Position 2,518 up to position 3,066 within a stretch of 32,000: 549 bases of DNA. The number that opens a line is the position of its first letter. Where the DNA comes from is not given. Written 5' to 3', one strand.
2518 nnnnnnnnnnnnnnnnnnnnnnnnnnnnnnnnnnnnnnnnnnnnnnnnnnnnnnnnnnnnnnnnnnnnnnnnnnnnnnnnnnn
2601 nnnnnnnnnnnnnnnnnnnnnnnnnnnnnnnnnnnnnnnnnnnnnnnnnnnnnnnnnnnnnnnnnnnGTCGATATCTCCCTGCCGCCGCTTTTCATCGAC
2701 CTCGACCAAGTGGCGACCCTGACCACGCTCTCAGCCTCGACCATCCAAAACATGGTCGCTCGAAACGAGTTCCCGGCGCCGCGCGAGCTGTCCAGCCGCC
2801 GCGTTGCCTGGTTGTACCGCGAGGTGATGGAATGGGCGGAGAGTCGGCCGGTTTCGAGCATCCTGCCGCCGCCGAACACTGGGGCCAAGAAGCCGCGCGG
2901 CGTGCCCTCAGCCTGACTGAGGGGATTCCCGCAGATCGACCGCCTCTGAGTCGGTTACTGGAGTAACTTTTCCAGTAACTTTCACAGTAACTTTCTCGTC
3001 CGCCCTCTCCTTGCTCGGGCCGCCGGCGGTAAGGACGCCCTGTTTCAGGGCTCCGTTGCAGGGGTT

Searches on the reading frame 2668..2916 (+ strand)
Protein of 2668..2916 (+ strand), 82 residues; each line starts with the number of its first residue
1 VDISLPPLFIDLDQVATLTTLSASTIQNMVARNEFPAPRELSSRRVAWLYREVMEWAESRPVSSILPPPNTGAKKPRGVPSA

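Call 10: search_protein_families(library=pfam, proteins=[window:2668-2916:+], max_evalue=0.01)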
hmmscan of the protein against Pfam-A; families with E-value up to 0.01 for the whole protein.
window:2668-2916:+ (82 aa): 2 families
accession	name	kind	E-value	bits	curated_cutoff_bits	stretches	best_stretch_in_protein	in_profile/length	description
PF05930.18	Phage_AlpA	-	3.2e-11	43.4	21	1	10-56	4-50/51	Prophage CP4-57 regulatory protein (AlpA)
PF12728.13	HTH_17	-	2.5e-05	24.9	27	1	11-60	3-50/51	Helix-turn-helix domain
